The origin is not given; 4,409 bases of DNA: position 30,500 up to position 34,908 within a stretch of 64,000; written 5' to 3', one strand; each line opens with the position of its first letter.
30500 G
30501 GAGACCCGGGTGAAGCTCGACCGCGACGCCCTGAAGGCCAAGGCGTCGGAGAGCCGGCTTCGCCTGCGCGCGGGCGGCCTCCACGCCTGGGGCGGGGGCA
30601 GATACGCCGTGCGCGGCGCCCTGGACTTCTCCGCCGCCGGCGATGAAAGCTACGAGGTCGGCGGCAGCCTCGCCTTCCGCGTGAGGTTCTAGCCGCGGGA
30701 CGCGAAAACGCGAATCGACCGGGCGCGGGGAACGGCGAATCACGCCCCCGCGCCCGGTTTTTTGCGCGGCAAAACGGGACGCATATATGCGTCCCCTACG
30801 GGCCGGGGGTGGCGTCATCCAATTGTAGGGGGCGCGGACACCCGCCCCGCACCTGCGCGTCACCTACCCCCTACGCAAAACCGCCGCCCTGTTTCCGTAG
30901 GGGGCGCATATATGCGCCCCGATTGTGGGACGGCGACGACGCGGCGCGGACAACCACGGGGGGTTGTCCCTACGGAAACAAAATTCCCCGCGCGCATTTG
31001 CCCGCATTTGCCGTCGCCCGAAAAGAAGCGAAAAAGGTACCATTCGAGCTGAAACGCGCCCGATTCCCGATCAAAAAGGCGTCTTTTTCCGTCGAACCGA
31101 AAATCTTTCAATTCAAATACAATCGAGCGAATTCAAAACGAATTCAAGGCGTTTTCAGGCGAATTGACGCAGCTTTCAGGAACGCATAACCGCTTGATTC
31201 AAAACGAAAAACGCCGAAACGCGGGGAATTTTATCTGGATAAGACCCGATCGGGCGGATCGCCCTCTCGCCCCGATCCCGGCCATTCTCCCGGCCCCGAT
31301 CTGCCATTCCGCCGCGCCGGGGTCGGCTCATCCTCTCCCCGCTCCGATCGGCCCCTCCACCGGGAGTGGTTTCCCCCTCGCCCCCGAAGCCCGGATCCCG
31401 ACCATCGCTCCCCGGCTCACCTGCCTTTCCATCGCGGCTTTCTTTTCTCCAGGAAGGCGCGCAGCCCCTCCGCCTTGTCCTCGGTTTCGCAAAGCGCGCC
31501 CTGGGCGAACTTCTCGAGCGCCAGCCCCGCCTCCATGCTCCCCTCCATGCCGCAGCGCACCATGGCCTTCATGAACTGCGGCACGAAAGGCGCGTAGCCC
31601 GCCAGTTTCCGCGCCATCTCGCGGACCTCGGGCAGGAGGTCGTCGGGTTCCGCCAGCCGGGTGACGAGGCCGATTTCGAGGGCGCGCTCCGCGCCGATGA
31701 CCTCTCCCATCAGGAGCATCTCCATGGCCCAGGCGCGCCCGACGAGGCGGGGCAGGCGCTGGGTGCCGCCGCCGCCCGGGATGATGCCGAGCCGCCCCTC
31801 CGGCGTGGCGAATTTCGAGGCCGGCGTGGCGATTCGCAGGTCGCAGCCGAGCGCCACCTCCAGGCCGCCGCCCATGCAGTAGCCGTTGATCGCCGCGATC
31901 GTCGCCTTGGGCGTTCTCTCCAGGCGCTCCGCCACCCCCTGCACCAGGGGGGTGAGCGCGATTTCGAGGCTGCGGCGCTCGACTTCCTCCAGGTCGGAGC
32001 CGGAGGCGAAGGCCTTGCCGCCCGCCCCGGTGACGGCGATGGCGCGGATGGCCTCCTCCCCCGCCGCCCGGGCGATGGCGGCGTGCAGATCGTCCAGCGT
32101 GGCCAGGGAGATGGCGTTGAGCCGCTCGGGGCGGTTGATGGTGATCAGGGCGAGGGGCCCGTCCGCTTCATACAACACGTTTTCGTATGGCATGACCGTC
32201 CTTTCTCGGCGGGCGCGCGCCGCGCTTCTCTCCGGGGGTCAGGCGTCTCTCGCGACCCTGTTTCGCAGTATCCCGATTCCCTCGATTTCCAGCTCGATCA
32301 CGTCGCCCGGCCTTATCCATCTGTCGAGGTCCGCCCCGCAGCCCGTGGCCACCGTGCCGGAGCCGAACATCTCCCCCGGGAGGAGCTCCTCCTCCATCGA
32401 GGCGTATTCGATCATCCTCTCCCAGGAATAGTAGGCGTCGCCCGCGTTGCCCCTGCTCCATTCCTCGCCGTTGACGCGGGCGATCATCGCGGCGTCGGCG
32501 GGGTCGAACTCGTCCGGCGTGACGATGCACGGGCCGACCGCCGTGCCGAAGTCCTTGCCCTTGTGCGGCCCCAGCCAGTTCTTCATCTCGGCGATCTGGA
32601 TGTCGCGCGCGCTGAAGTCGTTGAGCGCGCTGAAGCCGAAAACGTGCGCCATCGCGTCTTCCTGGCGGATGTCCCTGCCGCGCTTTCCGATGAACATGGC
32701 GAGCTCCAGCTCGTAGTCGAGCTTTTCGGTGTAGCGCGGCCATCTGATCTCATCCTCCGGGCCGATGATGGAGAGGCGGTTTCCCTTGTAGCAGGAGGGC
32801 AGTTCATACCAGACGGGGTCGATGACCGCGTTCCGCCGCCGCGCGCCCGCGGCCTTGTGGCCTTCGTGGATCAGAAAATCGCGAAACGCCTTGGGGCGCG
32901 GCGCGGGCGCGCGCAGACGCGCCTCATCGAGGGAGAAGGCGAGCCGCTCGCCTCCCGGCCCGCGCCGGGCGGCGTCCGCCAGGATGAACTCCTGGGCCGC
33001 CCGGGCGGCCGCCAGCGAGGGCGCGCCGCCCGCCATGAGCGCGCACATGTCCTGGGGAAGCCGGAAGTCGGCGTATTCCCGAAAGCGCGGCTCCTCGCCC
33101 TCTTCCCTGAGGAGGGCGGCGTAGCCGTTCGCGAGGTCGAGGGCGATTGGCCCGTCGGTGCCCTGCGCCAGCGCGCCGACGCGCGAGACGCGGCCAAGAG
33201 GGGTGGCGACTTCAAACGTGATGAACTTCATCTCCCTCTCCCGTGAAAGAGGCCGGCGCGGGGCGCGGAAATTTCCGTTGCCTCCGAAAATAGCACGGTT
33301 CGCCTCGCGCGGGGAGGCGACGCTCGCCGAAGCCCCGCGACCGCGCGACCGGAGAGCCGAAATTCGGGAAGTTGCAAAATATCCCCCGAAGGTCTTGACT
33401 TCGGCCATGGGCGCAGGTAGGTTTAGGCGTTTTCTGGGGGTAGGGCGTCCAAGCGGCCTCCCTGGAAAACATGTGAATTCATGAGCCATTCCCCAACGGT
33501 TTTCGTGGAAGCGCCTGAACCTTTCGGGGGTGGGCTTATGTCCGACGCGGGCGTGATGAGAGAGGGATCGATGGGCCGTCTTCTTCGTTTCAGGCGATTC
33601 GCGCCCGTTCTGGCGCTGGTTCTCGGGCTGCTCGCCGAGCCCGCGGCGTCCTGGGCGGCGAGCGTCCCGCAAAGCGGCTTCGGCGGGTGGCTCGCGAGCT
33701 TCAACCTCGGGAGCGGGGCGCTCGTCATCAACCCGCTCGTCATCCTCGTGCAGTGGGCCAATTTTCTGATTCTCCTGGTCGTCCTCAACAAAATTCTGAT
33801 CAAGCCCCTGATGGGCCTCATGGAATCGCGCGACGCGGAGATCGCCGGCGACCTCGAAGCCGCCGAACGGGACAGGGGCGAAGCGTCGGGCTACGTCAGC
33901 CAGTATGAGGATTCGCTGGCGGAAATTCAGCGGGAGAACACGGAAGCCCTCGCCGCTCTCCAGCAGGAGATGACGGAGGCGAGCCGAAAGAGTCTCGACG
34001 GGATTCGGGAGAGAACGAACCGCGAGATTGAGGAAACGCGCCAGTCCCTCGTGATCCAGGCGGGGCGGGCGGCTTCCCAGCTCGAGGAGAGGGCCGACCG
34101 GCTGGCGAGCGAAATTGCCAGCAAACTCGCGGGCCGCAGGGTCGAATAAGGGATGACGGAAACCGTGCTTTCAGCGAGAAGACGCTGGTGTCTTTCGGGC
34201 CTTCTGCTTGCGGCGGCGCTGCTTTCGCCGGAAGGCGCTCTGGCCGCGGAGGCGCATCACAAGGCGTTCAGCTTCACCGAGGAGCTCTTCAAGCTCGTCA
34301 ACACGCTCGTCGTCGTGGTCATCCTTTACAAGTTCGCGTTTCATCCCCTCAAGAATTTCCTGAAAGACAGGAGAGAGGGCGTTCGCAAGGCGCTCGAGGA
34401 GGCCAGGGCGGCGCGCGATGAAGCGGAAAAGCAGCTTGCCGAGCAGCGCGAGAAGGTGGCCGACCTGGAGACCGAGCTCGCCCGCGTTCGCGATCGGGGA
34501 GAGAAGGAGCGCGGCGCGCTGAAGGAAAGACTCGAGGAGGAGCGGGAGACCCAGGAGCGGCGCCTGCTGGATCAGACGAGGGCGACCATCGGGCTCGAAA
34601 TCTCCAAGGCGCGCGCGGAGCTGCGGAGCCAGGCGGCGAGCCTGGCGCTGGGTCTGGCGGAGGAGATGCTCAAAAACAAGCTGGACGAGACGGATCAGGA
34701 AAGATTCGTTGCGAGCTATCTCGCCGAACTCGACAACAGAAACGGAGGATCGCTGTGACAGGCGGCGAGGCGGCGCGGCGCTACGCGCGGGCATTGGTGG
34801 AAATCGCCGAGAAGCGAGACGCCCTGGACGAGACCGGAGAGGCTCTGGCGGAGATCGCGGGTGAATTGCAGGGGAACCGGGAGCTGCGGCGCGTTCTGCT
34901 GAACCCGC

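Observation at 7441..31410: A ~24-kb accessory segment bracketed by ~0.7-kb inverted repeats that abut two outward-facing autotransporter paralogues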

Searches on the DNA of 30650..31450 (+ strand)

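Call 49: search_dna_similar(query=window:30890-31420:+, collection=plasmids, mode=distant, max_evalue=0.001, max_rows=15)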
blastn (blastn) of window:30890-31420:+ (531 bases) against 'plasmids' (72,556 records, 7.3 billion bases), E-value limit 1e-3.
No match.
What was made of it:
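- On Iteron origin / plasmid-type centromere: There is no rep or par gene nearby, and no plasmid match (call 49).
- Tried and rejected: Nothing (call 49).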

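Call 95: search_rna_families(source=window, start=30650, end=31450, threshold=evalue, max_evalue=5)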
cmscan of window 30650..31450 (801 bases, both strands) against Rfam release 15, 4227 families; matches with E-value up to 5: 5.
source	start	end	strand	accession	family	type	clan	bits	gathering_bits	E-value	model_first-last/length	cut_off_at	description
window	30714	30781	+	RF01730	Termite-leu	Cis-reg;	-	21.7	51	0.044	1-78/78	no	Termite-leu RNA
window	30772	30853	+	RF03094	LAGLIDADG-2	Gene; sRNA;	-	19.1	94.9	0.45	1-128/128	no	LAGLIDADG-2 RNA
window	30782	30950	-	RF02868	ncS037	Gene; sRNA;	-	19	112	1.2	1-152/152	no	Burkholderia sRNA 37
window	30674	30762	-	RF01730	Termite-leu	Cis-reg;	-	17.6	51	0.6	1-78/78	no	Termite-leu RNA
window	30757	30879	-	RF02809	RsmW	Gene; sRNA;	CL00106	17.3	52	2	1-124/124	no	RsmW RNA family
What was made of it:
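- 30693..30896 (.): REP mosaic downstream of the large autotransporter. Weak sub-threshold Rfam noise only (call 95).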

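Call 96: search_rna_families(source=L009, start=3850, end=4981, threshold=evalue, max_evalue=5)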
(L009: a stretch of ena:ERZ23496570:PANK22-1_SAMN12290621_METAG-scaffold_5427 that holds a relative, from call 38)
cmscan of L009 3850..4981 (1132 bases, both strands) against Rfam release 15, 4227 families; matches with E-value up to 5: 5.
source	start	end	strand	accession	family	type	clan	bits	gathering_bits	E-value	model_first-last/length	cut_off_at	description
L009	3925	4023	-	RF02046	Sphinx_1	Gene; lncRNA;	-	23.1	34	0.1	1-100/100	no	Sphinx_ conserved region 1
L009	4007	4150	-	RF01721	Pseudomon-groES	Cis-reg;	-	20.5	50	0.42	1-111/111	no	Pseudomon-groES RNA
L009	4213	4283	-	RF03390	mir-2450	Gene; miRNA;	-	18.4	59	1.8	1-73/73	no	mir-2450 microRNA precursor family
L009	4265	4380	+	RF03083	cow-rumen-3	Gene; sRNA;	-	14.7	86.7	1.6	1-141/141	no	cow-rumen-3 RNA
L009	4035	4093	+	RF01867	CC2171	Gene; sRNA;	-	13.9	75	2.7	1-159/159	no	caulobacter sRNA CC2171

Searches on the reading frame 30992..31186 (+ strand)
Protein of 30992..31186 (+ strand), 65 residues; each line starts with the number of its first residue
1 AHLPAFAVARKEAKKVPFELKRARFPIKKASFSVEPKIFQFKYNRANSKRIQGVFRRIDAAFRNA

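Call 37: find_homologous_proteins(query=window:30992-31186:+, max_evalue=0.001)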
Query seq(65 aa) (65 aa): 1 proteins with E <= 0.001 among 2 candidates.
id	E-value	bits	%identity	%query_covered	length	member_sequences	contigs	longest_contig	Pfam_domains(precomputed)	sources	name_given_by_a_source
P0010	1.0e-26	109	88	100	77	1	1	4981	-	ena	-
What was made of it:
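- There are no homologues beyond another copy of the element among 5.8 billion proteins (call 37).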

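Call 38: find_encoding_contigs(protein=P0010, flank=10000, max_places=6)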
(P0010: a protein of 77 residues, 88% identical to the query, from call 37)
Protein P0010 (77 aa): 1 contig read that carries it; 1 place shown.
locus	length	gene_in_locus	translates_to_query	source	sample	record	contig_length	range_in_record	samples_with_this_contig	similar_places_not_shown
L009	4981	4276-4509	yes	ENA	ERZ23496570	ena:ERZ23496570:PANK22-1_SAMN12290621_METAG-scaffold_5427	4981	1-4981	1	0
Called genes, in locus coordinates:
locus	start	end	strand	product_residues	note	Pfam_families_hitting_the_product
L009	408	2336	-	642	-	PF01134:GIDA, PF12831:FAD_oxidored (weak), PF21680:GIDA_C_1st (weak), PF13932:SAM_GIDA_C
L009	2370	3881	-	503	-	PF10396:TrmE_N, PF12631:MnmE_helical, PF00009:GTP_EFTU (faint), PF01926:MMR_HSR1, PF02421:FeoB_N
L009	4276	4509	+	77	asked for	-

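Call 66: search_dna_similar(query=L009:408-2336:-, collection=plasmids, mode=protein, max_rows=12)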
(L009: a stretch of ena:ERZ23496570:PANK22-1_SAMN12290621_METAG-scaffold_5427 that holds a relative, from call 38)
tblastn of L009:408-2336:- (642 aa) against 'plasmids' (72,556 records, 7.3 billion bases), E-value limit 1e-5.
Records with a match: 61; places in all: 69; records where one place covers at least 80% of the query: 53.
Best place of each record, by identity: <60% 61.
By first word of the organism name: Escherichia 5; Sinorhizobium 4; Riemerella 4; Bacillus 3; Listeria 3; Acinetobacter 3; Neisseria 2; Staphylococcus 2; Proteus 2; Klebsiella 2; and 28 more.
By predicted mobility (MOB-suite, as given by PLSDB): non-mobilizable 53; mobilizable 6; conjugative 2.
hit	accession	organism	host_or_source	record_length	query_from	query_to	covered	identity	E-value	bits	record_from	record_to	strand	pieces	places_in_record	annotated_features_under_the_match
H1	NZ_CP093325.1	Bacillus sp. N5-665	whole organism,peat soil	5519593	2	623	97%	51.0%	0e+0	596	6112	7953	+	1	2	none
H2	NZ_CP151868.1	Bacillus thuringiensis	tobacco,mixed culture,leaves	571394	2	623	97%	50.8%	0e+0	595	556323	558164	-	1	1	mnmG: tRNA uridine-5-carboxymethylaminomethyl(34) synthesis enzyme MnmG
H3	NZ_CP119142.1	Neisseria gonorrhoeae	Homo sapiens,whole organism,synovial ...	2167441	5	623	96%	50.9%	4e-170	545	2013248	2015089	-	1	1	none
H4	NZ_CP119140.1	Neisseria gonorrhoeae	Homo sapiens,whole organism,blood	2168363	5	623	96%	50.9%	4e-170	545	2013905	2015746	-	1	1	none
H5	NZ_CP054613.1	Paenibacillus cellulosilyticus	cell culture,soil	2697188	5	623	96%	50.2%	0e+0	578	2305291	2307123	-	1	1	none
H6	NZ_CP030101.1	Listeria monocytogenes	Environment,water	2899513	2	623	97%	49.8%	0e+0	584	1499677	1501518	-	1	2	none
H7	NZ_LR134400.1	Listeria monocytogenes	Homo sapiens,Vein blood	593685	2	623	97%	49.8%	0e+0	583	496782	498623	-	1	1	mnmG: tRNA uridine-5-carboxymethylaminomethyl(34) synthesis enzyme MnmG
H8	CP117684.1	Latilactobacillus curvatus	Pig,Single cell,feces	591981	2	623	97%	49.6%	3e-179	572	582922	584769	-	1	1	mnmG: tRNA uridine-5-carboxymethylaminomethyl(34) synthesis enzyme MnmG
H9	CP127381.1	Aerococcus tenax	Homo sapiens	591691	2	623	97%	49.3%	6e-175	559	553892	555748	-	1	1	mnmG: tRNA uridine-5-carboxymethylaminomethyl(34) synthesis enzyme MnmG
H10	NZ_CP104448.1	Acinetobacter baumannii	Homo sapiens,sputum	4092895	5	623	96%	49.5%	2e-165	531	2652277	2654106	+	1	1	none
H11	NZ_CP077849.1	Acinetobacter baumannii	Homo sapiens,Rectal swab_P28_BU14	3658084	5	623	96%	49.5%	3e-165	531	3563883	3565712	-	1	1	none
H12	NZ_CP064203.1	Acinetobacter baumannii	Homo sapiens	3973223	5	623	96%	49.5%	3e-165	531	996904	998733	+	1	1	none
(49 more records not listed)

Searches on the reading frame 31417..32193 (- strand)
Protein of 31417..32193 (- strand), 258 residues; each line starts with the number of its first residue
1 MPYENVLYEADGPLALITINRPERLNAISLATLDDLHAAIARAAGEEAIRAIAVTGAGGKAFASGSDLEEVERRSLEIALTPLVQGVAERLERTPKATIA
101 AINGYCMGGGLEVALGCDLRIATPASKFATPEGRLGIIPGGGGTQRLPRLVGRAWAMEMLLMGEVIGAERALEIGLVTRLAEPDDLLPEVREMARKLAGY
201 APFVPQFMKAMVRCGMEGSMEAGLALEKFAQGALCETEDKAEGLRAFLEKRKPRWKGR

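Call 13: search_protein_families(library=pfam, proteins=[window:31417-32193:-], max_evalue=0.01)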
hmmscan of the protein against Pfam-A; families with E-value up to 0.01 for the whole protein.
window:31417-32193:- (258 aa): 2 families
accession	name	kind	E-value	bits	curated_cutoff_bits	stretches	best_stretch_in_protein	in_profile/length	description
PF00378.25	ECH_1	-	1.6e-60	205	27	1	13-257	5-250/251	Enoyl-CoA hydratase/isomerase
PF16113.10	ECH_2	-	2.1e-35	123.2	27.2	1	15-186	2-177/335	Enoyl-CoA hydratase/isomerase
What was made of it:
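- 31417..32193 (-): Right outside neighbour: an enoyl-CoA hydratase, convergent with the right element. PF00378, E 2e-60 (call 13).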

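Call 15: find_encoding_contigs(protein=window:31417-32193:-, flank=10000, max_places=6)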
Protein window:31417-32193:- (258 aa): no gene with exactly this product is on record in the collection.

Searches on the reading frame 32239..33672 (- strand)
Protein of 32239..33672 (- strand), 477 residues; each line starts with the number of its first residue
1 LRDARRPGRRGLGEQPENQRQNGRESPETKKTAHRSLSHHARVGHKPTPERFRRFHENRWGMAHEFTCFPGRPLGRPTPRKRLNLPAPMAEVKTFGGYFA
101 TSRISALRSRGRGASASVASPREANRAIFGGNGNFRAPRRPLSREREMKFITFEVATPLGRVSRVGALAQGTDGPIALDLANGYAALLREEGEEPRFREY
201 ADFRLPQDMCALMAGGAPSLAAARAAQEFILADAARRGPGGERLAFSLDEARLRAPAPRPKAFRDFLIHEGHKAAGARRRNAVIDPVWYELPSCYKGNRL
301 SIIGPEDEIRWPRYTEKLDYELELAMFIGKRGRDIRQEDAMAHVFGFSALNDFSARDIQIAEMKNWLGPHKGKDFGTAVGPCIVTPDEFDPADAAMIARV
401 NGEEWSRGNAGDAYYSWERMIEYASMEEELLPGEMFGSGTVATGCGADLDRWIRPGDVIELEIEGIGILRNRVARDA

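Call 11: search_protein_families(library=pfam, proteins=[window:32239-33672:-], max_evalue=0.001)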
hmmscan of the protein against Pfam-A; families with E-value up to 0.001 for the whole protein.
window:32239-33672:- (477 aa): 1 family
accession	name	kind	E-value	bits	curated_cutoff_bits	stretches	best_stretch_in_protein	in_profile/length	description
PF01557.24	FAA_hydrolase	-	1.4e-53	182.2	23.9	1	285-473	22-213/214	Fumarylacetoacetate (FAA) hydrolase C-terminal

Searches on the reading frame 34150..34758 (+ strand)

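Call 79: search_protein_families(library=pfam, proteins=[window:34150-34758:+], max_evalue=0.0001)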
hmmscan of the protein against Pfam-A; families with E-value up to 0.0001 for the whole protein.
window:34150-34758:+ (202 aa): 1 family
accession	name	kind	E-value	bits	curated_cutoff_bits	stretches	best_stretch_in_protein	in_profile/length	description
PF00430.23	ATP-synt_B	-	1.3e-20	74.3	28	1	47-174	4-131/132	ATP synthase B/B' CF(0)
